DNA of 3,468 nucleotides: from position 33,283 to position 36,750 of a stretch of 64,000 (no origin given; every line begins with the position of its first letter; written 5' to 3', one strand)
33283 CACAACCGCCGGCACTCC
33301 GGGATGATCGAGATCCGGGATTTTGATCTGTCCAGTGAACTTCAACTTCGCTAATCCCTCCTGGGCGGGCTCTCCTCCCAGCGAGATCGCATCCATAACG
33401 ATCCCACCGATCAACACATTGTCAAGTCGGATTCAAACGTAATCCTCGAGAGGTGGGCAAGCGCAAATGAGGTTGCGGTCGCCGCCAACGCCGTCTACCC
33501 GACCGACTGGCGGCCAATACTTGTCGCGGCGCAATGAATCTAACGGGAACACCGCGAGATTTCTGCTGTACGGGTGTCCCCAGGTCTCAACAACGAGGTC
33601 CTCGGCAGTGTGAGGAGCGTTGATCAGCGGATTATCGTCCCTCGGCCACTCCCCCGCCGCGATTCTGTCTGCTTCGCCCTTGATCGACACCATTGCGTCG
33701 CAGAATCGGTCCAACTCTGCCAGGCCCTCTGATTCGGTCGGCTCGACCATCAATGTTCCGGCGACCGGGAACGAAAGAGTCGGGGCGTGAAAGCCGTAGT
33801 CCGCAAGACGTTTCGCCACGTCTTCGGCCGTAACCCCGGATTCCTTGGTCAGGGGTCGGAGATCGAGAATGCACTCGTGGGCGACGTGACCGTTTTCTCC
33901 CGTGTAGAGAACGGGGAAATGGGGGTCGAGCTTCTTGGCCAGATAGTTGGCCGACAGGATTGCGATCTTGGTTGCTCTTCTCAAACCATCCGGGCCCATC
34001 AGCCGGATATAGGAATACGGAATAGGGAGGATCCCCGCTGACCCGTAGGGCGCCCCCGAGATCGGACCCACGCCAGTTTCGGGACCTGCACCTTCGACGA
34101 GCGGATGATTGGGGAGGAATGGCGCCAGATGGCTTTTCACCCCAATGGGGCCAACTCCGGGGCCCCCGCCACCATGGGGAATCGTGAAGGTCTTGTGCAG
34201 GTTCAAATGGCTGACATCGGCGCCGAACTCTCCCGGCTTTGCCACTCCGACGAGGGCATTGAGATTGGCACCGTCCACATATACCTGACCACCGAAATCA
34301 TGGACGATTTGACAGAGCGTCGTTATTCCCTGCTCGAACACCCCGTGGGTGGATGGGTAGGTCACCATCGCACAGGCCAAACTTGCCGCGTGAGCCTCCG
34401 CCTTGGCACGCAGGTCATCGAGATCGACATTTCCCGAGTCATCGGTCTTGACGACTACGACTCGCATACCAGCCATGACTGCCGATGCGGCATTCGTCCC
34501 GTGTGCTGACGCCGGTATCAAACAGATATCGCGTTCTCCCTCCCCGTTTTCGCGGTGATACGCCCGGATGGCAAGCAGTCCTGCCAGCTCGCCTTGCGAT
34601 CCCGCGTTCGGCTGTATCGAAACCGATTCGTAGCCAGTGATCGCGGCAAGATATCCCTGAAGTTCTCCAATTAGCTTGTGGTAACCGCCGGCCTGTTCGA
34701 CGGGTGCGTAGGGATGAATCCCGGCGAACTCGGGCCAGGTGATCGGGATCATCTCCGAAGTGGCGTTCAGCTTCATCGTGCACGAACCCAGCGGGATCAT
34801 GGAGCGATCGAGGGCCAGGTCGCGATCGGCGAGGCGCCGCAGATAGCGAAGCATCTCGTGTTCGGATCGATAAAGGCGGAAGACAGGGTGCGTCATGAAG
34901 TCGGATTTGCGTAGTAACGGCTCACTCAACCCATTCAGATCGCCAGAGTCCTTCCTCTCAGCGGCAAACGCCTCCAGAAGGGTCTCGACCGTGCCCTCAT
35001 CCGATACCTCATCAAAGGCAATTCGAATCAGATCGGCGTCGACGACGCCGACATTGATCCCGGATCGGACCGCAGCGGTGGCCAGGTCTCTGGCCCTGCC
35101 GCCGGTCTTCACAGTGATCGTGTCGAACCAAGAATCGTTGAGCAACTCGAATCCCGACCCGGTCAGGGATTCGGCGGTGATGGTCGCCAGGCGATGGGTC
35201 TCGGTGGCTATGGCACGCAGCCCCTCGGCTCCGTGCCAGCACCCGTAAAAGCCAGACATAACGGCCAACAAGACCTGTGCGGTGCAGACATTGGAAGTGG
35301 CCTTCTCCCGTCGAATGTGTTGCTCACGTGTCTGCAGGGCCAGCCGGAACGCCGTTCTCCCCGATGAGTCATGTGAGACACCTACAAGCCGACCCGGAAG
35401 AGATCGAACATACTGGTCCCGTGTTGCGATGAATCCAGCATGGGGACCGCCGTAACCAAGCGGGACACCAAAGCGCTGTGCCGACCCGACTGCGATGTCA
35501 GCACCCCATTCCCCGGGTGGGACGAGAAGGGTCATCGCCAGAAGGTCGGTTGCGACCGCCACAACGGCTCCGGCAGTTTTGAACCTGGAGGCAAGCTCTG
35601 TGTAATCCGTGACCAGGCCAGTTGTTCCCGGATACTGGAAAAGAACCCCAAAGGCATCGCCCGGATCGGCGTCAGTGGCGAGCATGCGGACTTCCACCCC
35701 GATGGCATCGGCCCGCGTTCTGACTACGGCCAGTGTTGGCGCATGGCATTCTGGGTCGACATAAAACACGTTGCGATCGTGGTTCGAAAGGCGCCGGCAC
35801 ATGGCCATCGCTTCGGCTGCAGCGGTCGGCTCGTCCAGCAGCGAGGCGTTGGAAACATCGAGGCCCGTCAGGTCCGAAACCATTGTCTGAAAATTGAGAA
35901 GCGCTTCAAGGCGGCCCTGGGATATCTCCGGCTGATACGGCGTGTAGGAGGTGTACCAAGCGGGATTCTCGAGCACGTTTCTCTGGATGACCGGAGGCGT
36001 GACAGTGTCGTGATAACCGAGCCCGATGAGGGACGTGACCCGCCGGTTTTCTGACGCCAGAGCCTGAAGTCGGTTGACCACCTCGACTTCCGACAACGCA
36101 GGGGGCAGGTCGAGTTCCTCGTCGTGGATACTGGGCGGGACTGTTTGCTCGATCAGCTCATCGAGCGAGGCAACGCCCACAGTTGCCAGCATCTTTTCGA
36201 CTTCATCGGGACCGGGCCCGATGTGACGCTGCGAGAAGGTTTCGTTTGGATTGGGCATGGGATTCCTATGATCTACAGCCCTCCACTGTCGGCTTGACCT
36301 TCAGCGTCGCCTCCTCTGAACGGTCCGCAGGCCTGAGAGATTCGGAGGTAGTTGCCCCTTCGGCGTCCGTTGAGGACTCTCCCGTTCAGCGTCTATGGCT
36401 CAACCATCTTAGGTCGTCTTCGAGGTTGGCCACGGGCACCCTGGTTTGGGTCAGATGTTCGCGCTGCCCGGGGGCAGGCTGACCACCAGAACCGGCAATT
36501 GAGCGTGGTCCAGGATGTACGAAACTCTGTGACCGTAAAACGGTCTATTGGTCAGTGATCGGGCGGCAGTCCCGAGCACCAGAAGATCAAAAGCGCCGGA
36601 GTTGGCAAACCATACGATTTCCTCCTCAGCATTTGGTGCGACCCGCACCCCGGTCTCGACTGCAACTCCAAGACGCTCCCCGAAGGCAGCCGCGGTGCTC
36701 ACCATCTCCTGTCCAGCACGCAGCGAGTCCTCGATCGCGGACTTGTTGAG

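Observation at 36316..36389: Single-aptamer glycine riboswitch in the gcvP leader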

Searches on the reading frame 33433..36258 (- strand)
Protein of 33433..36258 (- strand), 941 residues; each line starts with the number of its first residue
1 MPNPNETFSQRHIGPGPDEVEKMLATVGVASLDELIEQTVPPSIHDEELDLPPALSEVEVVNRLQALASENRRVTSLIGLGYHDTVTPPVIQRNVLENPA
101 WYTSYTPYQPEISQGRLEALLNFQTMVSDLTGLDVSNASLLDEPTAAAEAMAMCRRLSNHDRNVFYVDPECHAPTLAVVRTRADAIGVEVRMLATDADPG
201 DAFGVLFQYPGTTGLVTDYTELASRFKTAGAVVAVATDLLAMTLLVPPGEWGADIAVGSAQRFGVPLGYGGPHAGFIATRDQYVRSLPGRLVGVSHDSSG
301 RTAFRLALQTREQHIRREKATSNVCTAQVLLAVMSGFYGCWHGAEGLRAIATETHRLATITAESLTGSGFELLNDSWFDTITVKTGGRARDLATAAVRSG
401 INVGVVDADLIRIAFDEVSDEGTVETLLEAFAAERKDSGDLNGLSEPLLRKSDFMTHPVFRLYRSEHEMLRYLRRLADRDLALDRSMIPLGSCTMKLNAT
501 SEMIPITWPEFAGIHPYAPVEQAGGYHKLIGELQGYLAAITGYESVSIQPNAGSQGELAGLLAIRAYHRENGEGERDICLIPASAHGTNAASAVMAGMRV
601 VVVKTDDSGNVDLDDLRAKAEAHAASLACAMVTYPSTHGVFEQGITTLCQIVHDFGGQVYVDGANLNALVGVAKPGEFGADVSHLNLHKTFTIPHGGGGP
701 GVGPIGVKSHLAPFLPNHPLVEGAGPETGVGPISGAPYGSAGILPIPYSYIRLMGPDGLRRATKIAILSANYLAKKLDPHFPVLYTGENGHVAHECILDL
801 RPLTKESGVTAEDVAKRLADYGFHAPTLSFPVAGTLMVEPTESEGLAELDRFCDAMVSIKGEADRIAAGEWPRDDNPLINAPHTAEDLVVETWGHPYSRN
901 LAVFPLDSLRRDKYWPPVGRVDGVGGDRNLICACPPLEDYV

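Call 5: search_protein_families(library=pfam, proteins=[window:33433-36258:-])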
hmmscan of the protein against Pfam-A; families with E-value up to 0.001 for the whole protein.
window:33433-36258:- (941 aa): 3 families
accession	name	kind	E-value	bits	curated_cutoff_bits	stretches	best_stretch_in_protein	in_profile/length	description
PF02347.22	GDC-P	-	3.1e-178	593.5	26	2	10-431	1-429/429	Glycine cleavage system P-protein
PF21478.3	GcvP2_C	-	8.3e-58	194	27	1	762-883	1-122/122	Glycine dehydrogenase, C-terminal domain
PF00266.25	Aminotran_5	-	2.7e-05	23.7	21.5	0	575-691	88-203/371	Aminotransferase class-V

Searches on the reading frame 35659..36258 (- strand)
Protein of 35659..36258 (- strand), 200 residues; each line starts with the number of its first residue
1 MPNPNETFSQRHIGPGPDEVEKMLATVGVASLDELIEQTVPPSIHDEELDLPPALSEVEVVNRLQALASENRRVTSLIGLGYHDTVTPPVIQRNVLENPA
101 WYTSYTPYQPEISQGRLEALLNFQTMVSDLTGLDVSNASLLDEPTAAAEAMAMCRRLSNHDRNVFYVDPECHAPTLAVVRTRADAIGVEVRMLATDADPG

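Call 8: find_related_loci(query=window:35659-36258:-, collection=genome_contigs, flank=3000)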
Query window:35659-36258:- (200 aa) in genome_contigs; peptide patterns used: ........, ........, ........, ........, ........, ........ (x = any residue, [..] = any of these).
600 stretches matched a pattern (row limit reached: there are more); 594 encode a relative of the query (tblastn E <= 1e-3); the best 80 are kept; 80 distinct loci.
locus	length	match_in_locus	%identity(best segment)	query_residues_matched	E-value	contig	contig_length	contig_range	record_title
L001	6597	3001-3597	76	1-199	2e-101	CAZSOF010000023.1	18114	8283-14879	MAG TPA_asm: uncultured Acidimicrobiaceae bacterium isolate SRP321284_co1_142 genome assembly, contig: NODE_3697_length_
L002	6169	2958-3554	74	1-199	2e-101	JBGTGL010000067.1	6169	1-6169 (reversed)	MAG: Acidimicrobiia bacterium isolate JTS-RE214 k141_8482026, whole genome shotgun sequence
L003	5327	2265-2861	71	1-199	2e-96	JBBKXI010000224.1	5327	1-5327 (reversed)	MAG: Acidimicrobiia bacterium isolate metabat_bins.171 k119_2194726, whole genome shotgun sequence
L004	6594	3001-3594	75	1-198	3e-93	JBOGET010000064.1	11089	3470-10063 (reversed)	MAG: Acidimicrobiia bacterium isolate M3-S_metabat2.bin.293 k127_3268842, whole genome shotgun sequence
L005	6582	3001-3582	74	1-194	1e-90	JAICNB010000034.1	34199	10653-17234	MAG: Acidimicrobiia bacterium isolate OF_bin.16 k141_3385308_length_34199_cov_10.0066, whole genome shotgun sequence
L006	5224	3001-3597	72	1-199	1e-88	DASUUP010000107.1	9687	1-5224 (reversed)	MAG TPA_asm: Acidimicrobiia bacterium isolate SMAG_U1792 k141_1709453, whole genome shotgun sequence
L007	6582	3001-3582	68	6-199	2e-80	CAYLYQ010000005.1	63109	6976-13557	MAG TPA_asm: uncultured Acidimicrobiaceae bacterium isolate binchicken_co286_61 genome assembly, contig: NODE_718_length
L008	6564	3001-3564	61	4-190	9e-75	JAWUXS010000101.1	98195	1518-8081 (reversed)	MAG: Paracoccaceae bacterium isolate HBSea_ice_MAG702 BAT.702_722439_flag=0_multi=25.1794_len=98195, whole genome shotgu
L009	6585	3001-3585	58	4-197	4e-74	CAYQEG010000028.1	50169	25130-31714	MAG TPA_asm: uncultured Rickettsiales bacterium isolate SRP077602_co5_496 genome assembly, contig: NODE_3283_length_5016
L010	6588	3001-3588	57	4-198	9e-74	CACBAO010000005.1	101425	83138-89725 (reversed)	uncultured Alphaproteobacteria bacterium isolate AG-349-J18 genome assembly, contig: AG-349-J18_NODE_5, whole genome sho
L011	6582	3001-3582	59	4-196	1e-73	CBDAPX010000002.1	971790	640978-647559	MAG: Paracoccaceae bacterium isolate 350b2efe-0a6b-4517-9abd-7d936c5c7035 genome assembly, contig: contig_2, whole genom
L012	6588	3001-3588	60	3-192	1e-73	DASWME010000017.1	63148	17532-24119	MAG TPA_asm: Thermoanaerobaculia bacterium isolate SMAG_U3379 k141_272260, whole genome shotgun sequence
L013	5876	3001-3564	61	4-190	2e-73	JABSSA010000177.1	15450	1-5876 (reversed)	MAG: Rhodobacteraceae bacterium isolate DT_100 DT-Rhodobacteraceae-1_scaffold_177, whole genome shotgun sequence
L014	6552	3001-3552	66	8-190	6e-73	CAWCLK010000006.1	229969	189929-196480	MAG: uncultured bacterium isolate MFD01721.bin.2.199 genome assembly, contig: contig_13392, whole genome shotgun sequenc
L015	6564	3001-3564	61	4-190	5e-73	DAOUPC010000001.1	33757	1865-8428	MAG TPA_asm: Paracoccaceae bacterium isolate CSMAG_90 CSMAG_90_k127_3886742_length_33757_cov_336.2495, whole genome shot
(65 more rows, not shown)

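Call 20: find_related_loci(query=window:35659-36258:-, collection=metagenome_contigs, flank=1500)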
Query window:35659-36258:- (200 aa) in metagenome_contigs; peptide patterns used: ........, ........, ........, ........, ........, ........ (x = any residue, [..] = any of these).
600 stretches matched a pattern (row limit reached: there are more); 591 encode a relative of the query (tblastn E <= 1e-3); the best 80 are kept; 80 distinct loci.
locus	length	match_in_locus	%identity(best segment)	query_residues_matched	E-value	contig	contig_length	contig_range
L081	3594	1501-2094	74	1-198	1e-98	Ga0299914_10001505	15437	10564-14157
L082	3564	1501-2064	74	1-188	7e-92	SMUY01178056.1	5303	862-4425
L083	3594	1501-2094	73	1-198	6e-90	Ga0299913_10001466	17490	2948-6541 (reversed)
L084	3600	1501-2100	72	1-200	2e-88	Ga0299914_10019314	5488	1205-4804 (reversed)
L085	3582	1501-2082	74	1-194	2e-87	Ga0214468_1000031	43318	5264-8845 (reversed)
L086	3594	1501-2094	70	1-198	9e-85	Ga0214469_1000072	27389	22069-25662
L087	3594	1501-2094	72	1-198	1e-84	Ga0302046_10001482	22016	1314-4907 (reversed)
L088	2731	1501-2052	67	8-190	2e-78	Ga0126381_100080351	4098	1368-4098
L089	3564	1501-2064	62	4-190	3e-77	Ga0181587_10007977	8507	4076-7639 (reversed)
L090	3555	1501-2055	63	7-190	4e-75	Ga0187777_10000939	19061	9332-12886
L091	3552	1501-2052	64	8-190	7e-75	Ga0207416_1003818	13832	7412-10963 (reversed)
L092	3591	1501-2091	60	5-197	8e-75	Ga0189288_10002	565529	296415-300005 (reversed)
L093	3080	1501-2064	61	4-190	2e-74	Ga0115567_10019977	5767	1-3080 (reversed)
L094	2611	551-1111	64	5-190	2e-74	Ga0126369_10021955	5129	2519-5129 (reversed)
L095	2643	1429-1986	63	6-190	2e-74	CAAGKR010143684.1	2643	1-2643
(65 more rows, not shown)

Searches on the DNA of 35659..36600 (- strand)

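Call 4: search_rna_families(source=window, start=36150, end=36600, threshold=evalue, max_evalue=10, show_alignments=4)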
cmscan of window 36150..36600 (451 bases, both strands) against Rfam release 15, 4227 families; matches with E-value up to 10: 3.
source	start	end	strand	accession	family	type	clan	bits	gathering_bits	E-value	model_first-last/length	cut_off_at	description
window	36311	36394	-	RF00504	Glycine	Cis-reg; riboswitch;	CL00125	59.2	32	7.3e-12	1-94/94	no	Glycine riboswitch aptamer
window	36193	36233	-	RF03869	mir-2834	Gene; miRNA;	-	14.2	87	5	1-63/63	no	mir-2834 microRNA precursor family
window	36569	36593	-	RF02172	RFPL3-AS1_2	Gene; lncRNA;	-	10.2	40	4.5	52-71/71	no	RFPL3 antisense RNA 1 conserved region 2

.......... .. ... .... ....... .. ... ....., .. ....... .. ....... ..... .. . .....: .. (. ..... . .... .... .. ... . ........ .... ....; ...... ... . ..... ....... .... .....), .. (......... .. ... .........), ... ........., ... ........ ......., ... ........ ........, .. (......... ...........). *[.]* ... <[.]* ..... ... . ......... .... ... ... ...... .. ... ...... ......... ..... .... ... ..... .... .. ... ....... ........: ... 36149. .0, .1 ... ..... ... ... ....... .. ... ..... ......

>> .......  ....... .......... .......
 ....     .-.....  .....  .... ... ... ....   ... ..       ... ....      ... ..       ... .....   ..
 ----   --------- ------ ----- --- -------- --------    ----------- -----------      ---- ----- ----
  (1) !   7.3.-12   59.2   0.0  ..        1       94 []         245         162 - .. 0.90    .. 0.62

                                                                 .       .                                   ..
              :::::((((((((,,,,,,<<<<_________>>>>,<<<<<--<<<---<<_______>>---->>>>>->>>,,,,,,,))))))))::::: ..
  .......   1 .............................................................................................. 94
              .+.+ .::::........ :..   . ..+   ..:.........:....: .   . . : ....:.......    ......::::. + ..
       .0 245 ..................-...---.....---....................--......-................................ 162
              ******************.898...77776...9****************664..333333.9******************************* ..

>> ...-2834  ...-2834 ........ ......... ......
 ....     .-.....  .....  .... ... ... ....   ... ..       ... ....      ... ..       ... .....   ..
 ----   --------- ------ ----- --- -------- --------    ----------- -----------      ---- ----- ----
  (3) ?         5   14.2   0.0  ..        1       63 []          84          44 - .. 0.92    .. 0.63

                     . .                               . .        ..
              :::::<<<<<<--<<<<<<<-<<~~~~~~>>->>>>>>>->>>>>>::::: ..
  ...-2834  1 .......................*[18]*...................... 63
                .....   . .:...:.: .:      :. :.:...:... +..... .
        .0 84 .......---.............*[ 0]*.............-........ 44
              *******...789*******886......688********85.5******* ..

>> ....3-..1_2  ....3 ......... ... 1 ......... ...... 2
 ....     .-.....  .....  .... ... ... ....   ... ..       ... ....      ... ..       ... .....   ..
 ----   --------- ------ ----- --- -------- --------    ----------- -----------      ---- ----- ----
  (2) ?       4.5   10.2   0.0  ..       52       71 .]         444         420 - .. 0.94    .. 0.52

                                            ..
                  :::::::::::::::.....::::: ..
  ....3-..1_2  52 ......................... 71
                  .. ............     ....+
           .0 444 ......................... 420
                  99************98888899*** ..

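Call 9: search_rna_families(sources=[L001, L002, L003, L004, L005, L006, L007, L024, L031, L045, L051, L057, L059, L074, L078, L014, L012, L008, L009, L041], threshold=gathering)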
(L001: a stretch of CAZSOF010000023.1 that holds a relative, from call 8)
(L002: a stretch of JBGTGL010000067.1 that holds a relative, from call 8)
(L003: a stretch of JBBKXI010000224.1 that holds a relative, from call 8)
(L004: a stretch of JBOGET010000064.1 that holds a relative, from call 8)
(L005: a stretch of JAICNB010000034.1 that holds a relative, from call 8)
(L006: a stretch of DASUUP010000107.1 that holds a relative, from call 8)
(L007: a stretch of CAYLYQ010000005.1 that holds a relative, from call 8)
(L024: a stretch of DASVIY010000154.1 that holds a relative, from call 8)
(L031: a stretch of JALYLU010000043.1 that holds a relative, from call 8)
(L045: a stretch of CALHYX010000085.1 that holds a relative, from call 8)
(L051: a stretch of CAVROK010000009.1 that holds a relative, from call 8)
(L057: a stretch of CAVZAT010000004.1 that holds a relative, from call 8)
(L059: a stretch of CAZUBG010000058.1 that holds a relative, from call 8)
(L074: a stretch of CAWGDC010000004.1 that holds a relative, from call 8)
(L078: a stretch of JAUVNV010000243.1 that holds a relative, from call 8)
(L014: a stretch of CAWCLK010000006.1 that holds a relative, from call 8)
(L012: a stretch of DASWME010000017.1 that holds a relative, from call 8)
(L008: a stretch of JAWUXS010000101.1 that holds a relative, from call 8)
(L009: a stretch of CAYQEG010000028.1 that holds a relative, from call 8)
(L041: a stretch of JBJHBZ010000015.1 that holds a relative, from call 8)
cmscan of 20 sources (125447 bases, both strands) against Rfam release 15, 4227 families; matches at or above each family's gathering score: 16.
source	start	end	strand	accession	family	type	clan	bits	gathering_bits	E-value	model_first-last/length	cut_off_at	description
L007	2847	2936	+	RF00504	Glycine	Cis-reg; riboswitch;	CL00125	68.4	32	7.8e-12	1-94/94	no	Glycine riboswitch aptamer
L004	2856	2947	+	RF00504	Glycine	Cis-reg; riboswitch;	CL00125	68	32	1e-11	1-94/94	no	Glycine riboswitch aptamer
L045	2719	2810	+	RF00504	Glycine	Cis-reg; riboswitch;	CL00125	67.8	32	1.1e-11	1-94/94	no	Glycine riboswitch aptamer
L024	2807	2903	+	RF00504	Glycine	Cis-reg; riboswitch;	CL00125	66.2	32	3e-11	1-94/94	no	Glycine riboswitch aptamer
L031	2780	2882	+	RF00504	Glycine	Cis-reg; riboswitch;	CL00125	65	32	6.1e-11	1-94/94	no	Glycine riboswitch aptamer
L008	1213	1297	+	RF00504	Glycine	Cis-reg; riboswitch;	CL00125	60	32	1.3e-09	1-94/94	no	Glycine riboswitch aptamer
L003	2128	2212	+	RF00504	Glycine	Cis-reg; riboswitch;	CL00125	59.1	32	2.2e-09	1-94/94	no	Glycine riboswitch aptamer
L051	2785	2890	+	RF00504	Glycine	Cis-reg; riboswitch;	CL00125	58.3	32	3.6e-09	1-94/94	no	Glycine riboswitch aptamer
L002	2820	2904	+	RF00504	Glycine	Cis-reg; riboswitch;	CL00125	58.2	32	3.8e-09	1-94/94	no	Glycine riboswitch aptamer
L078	2635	2720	+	RF00504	Glycine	Cis-reg; riboswitch;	CL00125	57.5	32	5.8e-09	1-94/94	no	Glycine riboswitch aptamer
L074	2740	2830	+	RF00504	Glycine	Cis-reg; riboswitch;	CL00125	55.6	32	1.9e-08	1-94/94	no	Glycine riboswitch aptamer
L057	2694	2792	+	RF00504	Glycine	Cis-reg; riboswitch;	CL00125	54.2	32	4.4e-08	1-94/94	no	Glycine riboswitch aptamer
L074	2831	2918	+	RF00504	Glycine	Cis-reg; riboswitch;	CL00125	54.2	32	4.4e-08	6-91/94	no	Glycine riboswitch aptamer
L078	2721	2805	+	RF00504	Glycine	Cis-reg; riboswitch;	CL00125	53.3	32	7.4e-08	6-90/94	no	Glycine riboswitch aptamer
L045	2814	2895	+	RF00504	Glycine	Cis-reg; riboswitch;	CL00125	48.2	32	1.6e-06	9-86/94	no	Glycine riboswitch aptamer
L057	2793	2897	+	RF00504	Glycine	Cis-reg; riboswitch;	CL00125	47.8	32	2.1e-06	6-94/94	no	Glycine riboswitch aptamer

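Call 32: search_rna_families(sources=[L081, L082, L083, L085, L095, L142, L151, L091, L092, L094, L103, L001, L005, L006, L084, L086, L087, L098], threshold=gathering)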
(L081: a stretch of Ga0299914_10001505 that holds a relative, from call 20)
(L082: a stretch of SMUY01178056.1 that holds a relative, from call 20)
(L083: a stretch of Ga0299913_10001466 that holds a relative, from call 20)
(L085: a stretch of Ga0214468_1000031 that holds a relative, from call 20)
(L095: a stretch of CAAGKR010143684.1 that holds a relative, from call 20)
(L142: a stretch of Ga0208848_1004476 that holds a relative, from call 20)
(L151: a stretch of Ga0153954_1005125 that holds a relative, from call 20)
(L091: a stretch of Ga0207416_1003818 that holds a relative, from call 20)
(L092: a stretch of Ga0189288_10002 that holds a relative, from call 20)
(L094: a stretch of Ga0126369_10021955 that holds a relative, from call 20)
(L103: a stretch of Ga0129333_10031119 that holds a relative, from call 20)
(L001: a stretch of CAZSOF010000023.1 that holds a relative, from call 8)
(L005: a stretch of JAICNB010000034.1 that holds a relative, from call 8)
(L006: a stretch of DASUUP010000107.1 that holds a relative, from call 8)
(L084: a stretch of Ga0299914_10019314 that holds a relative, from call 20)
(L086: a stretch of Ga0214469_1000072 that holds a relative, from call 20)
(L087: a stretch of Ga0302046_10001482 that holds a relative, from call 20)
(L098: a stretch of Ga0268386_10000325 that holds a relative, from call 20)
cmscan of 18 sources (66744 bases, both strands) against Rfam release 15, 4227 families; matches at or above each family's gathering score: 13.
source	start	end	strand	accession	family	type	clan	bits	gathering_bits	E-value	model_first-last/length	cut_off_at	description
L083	1356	1447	+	RF00504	Glycine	Cis-reg; riboswitch;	CL00125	67.9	32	5.6e-12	1-94/94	no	Glycine riboswitch aptamer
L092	1259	1346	+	RF00504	Glycine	Cis-reg; riboswitch;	CL00125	67.1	32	9.4e-12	1-94/94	no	Glycine riboswitch aptamer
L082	1359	1448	+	RF00504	Glycine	Cis-reg; riboswitch;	CL00125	67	32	9.6e-12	1-94/94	no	Glycine riboswitch aptamer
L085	1356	1447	+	RF00504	Glycine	Cis-reg; riboswitch;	CL00125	66.5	32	1.3e-11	1-94/94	no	Glycine riboswitch aptamer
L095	1208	1310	+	RF00504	Glycine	Cis-reg; riboswitch;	CL00125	64.8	32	3.7e-11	1-94/94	no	Glycine riboswitch aptamer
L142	1289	1391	+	RF00504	Glycine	Cis-reg; riboswitch;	CL00125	62.1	32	1.9e-10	1-94/94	no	Glycine riboswitch aptamer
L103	1298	1379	+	RF00504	Glycine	Cis-reg; riboswitch;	CL00125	61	32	3.8e-10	1-94/94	no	Glycine riboswitch aptamer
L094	228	329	+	RF00504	Glycine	Cis-reg; riboswitch;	CL00125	60.5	32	5e-10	1-94/94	no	Glycine riboswitch aptamer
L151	1278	1375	+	RF00504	Glycine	Cis-reg; riboswitch;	CL00125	59.6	32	8.8e-10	1-94/94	no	Glycine riboswitch aptamer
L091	1327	1423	+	RF00504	Glycine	Cis-reg; riboswitch;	CL00125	58.1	32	2.2e-09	1-94/94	no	Glycine riboswitch aptamer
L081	1362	1447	+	RF00504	Glycine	Cis-reg; riboswitch;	CL00125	47.9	32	1e-06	1-94/94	no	Glycine riboswitch aptamer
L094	334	434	+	RF00504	Glycine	Cis-reg; riboswitch;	CL00125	44.9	32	6.6e-06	9-86/94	no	Glycine riboswitch aptamer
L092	1348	1448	+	RF00504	Glycine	Cis-reg; riboswitch;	CL00125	38.9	32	0.00025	7-88/94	no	Glycine riboswitch aptamer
